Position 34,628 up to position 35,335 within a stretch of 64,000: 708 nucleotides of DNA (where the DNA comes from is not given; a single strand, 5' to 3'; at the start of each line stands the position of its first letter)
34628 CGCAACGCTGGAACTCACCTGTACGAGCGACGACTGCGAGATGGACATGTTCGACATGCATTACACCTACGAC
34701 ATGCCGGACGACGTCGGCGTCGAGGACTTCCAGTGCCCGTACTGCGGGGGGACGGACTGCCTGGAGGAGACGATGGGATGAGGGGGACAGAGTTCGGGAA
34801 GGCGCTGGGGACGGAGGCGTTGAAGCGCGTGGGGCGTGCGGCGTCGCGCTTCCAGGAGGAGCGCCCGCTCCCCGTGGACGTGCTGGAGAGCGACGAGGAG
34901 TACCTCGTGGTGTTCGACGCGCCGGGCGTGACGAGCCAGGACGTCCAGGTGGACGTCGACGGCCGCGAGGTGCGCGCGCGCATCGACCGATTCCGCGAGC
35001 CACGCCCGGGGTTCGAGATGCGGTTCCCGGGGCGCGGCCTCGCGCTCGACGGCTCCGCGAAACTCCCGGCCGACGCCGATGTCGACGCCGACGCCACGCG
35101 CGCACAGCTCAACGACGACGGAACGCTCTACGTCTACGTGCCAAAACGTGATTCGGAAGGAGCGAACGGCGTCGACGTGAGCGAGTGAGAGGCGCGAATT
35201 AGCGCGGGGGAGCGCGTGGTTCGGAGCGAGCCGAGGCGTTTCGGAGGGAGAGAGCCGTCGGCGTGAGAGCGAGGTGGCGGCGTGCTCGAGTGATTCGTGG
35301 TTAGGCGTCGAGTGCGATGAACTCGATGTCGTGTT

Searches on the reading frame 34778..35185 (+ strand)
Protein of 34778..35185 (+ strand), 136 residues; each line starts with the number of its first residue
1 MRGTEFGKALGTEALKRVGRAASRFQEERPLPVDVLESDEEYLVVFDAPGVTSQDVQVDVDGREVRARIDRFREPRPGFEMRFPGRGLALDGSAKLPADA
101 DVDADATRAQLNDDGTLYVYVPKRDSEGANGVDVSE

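Call 74: search_protein_families(library=pfam, proteins=[window:34778-35185:+])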
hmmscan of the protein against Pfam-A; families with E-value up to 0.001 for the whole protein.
seq(136 aa): 1 family
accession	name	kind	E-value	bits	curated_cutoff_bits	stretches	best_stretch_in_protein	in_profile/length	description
PF00011.27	HSP20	-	9.6e-08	32.5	20.8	1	35-127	2-91/102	Hsp20/alpha crystallin family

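Call 81: find_homologous_proteins(query=window:34778-35185:+, max_evalue=1e-10)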
Query seq(136 aa) (136 aa): 645 proteins with E <= 1e-10 among 755 candidates; the best 120 are listed.
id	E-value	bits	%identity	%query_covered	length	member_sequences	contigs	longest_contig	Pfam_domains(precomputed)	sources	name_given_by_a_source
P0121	2.5e-81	288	100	100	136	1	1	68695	PF00011.28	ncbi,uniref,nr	ncbi:Hsp20 family protein [Halocalculus aciditolerans]|uniref:Heat-shock protein Hsp20 n=1 Tax=Haloc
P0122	1.5e-67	244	85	100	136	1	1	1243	PF00011.28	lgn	-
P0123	3.6e-66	239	85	100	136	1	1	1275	PF00011.28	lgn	-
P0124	7.2e-64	232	87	93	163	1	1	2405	PF00011.28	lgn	-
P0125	1.6e-50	188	68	94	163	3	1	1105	PF00011.28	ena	-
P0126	8.6e-50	186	71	95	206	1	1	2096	PF00011.28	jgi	-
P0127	2.0e-49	185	69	95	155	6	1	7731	PF00011.28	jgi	jgi:HSP20 family protein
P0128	3.5e-49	184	69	95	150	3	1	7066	PF00011.28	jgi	-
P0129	3.6e-49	184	66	94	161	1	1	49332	PF00011.28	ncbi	ncbi:MAG: Hsp20/alpha crystallin family protein [Halobacterium sp.]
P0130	3.7e-49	184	66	100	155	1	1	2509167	PF00011.28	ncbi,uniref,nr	ncbi:Hsp20/alpha crystallin family protein [Halobacterium zhouii]|uniref:Hsp20/alpha crystallin fami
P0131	4.6e-49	184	70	94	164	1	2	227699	PF00011.28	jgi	-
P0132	4.7e-49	184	66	99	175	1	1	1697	PF00011.28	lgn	-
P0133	8.4e-49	183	68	94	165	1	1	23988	PF00011.28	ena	-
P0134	8.4e-49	183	70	94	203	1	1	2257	PF00011.28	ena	-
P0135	2.6e-48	181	66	99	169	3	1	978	-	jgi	jgi:HSP20 family protein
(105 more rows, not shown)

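Call 82: find_encoding_contigs(protein=P0121, flank=10000, max_places=5)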
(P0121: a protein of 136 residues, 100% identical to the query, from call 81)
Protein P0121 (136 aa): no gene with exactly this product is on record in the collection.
